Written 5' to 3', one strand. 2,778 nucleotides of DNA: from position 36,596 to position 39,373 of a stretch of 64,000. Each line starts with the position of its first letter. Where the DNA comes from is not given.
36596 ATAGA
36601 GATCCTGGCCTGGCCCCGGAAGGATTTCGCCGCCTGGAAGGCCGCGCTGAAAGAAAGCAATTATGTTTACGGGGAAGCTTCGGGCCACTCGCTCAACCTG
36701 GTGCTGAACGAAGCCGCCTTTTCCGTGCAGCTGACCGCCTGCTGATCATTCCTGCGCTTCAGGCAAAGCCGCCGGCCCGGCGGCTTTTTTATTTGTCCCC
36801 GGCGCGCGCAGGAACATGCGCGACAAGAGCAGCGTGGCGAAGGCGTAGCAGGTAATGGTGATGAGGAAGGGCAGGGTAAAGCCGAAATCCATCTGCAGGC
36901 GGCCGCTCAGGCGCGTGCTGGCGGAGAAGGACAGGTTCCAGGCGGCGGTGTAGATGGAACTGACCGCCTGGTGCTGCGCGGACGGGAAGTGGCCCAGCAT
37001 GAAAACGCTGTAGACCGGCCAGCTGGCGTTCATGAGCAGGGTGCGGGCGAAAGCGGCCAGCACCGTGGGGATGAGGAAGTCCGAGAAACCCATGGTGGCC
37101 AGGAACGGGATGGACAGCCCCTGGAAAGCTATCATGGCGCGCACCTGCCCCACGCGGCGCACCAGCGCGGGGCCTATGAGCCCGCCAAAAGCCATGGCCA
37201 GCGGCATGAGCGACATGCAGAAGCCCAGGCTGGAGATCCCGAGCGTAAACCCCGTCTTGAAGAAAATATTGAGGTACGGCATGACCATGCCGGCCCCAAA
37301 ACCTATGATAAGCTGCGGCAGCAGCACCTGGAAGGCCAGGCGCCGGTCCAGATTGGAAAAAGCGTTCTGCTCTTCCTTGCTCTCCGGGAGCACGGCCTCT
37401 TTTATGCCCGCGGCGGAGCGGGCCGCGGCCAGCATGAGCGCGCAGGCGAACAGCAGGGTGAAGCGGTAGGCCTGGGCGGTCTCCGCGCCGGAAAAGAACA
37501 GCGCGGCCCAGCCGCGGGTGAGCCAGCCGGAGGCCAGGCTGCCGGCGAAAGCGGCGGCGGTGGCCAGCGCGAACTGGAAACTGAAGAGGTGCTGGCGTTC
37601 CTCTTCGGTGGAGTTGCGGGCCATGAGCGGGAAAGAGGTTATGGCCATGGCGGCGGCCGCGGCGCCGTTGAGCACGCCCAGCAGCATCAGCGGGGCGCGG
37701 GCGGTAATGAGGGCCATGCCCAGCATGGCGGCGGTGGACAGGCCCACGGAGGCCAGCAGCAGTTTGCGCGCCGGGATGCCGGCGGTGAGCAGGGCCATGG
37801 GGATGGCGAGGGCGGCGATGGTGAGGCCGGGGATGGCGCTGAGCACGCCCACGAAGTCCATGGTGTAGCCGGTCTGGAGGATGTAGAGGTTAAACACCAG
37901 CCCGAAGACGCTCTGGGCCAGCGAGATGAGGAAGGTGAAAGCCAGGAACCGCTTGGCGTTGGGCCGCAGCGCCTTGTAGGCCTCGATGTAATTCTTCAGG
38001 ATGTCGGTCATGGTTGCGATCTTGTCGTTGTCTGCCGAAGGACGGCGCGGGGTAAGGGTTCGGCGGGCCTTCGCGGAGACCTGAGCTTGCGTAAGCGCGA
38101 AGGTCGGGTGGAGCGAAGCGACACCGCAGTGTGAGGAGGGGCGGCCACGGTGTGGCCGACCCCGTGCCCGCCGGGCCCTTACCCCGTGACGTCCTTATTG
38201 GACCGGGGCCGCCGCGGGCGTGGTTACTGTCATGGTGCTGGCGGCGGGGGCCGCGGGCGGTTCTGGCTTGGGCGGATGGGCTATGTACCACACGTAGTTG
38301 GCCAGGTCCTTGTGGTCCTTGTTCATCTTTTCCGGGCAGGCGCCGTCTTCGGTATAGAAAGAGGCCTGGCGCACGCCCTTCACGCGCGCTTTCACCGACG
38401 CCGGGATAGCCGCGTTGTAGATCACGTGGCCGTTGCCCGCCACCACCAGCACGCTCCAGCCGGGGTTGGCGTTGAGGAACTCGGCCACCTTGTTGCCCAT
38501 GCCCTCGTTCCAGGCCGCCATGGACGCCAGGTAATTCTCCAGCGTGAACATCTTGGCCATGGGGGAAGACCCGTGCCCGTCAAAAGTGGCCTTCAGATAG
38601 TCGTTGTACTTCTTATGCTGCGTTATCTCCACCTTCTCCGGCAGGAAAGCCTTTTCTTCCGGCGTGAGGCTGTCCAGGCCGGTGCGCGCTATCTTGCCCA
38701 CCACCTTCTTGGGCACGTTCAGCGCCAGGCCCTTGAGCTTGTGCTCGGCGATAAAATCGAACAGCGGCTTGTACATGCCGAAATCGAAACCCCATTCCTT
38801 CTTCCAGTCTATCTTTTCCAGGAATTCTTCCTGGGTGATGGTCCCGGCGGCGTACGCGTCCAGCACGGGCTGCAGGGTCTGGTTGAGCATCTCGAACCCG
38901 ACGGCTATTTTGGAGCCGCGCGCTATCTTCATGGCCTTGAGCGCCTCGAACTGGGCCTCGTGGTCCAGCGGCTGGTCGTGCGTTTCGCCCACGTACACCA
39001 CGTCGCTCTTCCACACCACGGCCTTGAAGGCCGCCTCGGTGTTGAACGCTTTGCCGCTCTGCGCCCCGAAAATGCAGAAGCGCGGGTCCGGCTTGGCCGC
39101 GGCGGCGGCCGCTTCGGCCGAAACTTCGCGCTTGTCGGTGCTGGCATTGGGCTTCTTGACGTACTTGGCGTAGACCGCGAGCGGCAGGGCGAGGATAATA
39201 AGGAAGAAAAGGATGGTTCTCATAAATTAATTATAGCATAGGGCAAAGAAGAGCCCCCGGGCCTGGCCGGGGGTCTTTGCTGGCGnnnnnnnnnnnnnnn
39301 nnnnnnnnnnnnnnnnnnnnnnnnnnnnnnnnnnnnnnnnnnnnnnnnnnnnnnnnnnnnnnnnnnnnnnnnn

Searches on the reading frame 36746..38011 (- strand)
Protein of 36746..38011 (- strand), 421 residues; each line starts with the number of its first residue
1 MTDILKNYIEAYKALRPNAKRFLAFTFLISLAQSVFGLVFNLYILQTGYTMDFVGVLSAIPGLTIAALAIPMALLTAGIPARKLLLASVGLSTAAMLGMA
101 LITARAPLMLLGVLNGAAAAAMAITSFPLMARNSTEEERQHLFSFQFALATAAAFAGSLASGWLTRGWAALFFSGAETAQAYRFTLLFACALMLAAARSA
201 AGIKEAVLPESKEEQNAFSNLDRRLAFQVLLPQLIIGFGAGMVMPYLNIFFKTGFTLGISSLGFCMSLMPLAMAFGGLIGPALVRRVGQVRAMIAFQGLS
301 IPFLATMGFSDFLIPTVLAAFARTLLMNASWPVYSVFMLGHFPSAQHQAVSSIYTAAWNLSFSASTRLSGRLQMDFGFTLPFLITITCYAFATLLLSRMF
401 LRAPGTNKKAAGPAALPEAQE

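Call 70: search_protein_families(library=pfam, proteins=[window:36746-38011:-], max_evalue=0.00001)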
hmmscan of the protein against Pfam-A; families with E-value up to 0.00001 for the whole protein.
window:36746-38011:- (421 aa): 1 family
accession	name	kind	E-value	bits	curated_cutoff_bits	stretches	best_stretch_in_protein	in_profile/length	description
PF07690.21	MFS_1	-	2.6e-22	79.7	33.4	2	25-174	4-156/347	Major Facilitator Superfamily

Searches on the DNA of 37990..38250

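Call 33: search_rna_families(source=window, start=37990, end=38250, threshold=evalue, max_evalue=10)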
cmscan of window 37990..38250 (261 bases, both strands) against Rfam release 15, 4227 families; matches with E-value up to 10: 3.
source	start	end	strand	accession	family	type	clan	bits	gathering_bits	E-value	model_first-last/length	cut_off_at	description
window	38152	38233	+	RF03214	mir-769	Gene; miRNA;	-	22.4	57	0.03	1-81/81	no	mir-769 microRNA precursor family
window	38041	38193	+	RF04159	MIR1437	Gene; miRNA;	-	15.9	168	2.2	1-192/192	no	MIR1437 microRNA precursor family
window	38140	38172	-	RF03101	RAGATH-31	Gene; sRNA;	-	13.5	71.8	8.5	1-54/54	no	RAGATH-31 RNA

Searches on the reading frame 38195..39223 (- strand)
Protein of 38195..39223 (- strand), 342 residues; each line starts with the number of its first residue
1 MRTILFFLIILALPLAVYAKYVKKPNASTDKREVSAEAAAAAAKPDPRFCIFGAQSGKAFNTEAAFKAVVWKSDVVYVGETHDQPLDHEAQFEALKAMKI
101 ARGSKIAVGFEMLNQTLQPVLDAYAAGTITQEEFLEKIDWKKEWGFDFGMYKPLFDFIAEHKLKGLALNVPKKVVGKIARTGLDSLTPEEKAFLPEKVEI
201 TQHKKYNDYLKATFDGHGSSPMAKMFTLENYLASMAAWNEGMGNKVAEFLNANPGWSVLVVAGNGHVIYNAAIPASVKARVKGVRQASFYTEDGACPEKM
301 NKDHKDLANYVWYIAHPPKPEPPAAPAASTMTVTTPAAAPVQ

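Call 70: search_protein_families(library=pfam, proteins=[window:38195-39223:-], max_evalue=0.00001)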
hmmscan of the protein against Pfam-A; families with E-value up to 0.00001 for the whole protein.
window:38195-39223:- (342 aa): 1 family
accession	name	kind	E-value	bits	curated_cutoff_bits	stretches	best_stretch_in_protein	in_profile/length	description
PF04187.18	Cofac_haem_bdg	-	1.7e-56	192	27.7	1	72-276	7-212/213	Haem-binding uptake, Tiki superfamily, ChaN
